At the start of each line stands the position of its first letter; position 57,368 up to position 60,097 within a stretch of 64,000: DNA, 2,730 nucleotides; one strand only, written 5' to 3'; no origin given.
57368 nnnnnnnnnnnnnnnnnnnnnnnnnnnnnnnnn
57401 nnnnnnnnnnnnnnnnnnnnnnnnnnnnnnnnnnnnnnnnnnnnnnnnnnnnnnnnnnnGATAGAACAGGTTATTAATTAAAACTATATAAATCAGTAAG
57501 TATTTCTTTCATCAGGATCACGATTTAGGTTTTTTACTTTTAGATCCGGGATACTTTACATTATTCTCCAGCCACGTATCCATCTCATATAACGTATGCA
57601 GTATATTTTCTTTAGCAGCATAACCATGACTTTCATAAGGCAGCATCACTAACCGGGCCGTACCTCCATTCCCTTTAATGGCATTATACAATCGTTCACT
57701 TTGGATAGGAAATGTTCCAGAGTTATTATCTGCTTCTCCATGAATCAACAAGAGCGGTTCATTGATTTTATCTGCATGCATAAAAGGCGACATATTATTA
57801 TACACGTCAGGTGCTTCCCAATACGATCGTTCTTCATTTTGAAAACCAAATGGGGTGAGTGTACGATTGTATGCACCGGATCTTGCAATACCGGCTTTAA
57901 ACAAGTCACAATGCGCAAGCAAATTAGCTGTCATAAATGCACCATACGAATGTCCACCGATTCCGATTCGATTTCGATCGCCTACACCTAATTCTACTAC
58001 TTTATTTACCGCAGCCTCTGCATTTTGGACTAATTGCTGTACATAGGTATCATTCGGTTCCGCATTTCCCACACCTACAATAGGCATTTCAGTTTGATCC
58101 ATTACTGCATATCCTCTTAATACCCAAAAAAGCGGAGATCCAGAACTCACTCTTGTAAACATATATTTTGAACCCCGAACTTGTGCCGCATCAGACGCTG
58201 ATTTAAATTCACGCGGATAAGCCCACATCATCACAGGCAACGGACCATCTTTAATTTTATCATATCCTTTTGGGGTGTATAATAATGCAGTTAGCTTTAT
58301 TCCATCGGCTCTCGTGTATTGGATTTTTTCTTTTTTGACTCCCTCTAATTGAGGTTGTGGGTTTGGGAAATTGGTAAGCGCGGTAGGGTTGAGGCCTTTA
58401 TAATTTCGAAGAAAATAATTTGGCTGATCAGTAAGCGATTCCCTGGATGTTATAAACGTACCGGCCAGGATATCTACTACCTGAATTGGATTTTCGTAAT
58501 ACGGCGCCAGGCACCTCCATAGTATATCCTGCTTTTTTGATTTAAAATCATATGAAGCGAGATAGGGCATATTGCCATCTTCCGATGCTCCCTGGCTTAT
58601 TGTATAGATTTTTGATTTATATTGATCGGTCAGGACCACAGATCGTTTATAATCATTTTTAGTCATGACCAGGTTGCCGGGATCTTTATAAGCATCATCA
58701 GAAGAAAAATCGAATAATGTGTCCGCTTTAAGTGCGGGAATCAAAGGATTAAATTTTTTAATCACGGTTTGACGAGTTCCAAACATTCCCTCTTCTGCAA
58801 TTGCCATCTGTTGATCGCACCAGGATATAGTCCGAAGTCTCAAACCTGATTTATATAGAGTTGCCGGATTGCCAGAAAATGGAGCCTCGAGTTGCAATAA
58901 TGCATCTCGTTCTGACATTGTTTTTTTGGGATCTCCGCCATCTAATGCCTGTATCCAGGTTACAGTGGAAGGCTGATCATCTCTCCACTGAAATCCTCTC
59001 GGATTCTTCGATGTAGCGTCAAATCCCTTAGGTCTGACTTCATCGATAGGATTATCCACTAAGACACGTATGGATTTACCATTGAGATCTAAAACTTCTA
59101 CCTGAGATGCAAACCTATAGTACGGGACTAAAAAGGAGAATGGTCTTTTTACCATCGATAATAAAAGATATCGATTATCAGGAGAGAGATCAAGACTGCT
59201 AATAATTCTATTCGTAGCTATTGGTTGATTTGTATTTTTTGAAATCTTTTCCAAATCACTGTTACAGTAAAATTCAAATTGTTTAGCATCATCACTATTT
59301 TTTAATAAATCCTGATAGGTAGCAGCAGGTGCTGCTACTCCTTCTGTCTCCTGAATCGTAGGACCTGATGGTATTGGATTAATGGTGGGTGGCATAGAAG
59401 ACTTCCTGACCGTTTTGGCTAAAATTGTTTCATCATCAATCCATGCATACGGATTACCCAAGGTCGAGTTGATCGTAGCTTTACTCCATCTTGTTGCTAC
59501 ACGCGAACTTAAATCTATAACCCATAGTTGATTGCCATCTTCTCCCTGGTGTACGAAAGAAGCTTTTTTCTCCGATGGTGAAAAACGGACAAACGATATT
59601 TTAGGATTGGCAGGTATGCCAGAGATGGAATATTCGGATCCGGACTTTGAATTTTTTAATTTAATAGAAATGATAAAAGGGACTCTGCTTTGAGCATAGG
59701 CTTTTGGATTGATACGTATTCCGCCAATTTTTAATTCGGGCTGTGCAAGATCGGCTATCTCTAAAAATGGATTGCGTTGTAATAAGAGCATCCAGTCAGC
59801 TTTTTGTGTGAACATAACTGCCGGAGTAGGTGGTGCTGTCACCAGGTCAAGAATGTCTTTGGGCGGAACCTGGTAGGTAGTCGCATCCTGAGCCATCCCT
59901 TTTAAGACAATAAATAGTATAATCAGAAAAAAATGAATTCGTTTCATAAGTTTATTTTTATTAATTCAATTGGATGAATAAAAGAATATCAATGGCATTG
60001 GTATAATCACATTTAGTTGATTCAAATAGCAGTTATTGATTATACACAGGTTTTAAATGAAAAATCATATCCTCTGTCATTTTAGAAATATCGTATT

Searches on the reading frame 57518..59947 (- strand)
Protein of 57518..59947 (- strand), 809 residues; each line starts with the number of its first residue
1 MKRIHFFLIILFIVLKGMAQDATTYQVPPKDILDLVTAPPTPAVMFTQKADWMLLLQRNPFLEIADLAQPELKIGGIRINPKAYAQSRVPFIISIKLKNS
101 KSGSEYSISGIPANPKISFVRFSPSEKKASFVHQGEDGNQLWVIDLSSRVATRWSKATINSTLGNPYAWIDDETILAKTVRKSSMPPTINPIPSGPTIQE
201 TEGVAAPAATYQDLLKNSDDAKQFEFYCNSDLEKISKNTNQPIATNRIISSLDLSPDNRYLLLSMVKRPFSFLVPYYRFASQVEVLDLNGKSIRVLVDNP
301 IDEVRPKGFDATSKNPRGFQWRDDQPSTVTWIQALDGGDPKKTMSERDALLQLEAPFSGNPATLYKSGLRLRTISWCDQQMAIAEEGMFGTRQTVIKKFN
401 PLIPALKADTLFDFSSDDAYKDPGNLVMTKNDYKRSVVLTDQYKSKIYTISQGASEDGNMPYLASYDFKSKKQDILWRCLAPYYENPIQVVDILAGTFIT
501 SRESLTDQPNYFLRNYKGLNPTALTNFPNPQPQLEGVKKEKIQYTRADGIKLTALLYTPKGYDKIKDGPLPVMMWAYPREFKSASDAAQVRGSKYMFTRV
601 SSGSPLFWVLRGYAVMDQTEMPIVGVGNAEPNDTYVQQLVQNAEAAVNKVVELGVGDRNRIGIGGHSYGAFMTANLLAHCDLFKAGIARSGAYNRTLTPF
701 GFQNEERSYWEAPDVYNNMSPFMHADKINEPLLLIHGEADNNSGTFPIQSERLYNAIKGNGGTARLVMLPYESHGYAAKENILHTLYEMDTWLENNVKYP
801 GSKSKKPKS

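Call 58: search_protein_families(library=pfam, proteins=[window:57518-59947:-], max_evalue=0.00001)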
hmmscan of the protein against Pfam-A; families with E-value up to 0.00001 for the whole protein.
window:57518-59947:- (809 aa): 2 families
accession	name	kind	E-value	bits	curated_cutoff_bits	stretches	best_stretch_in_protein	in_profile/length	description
PF00326.27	Peptidase_S9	-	1.6e-23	83.8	22.6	1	639-797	44-210/213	Prolyl oligopeptidase family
PF02129.25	Peptidase_S15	-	6.4e-07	29.8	23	0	548-678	1-114/262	X-Pro dipeptidyl-peptidase (S15 family)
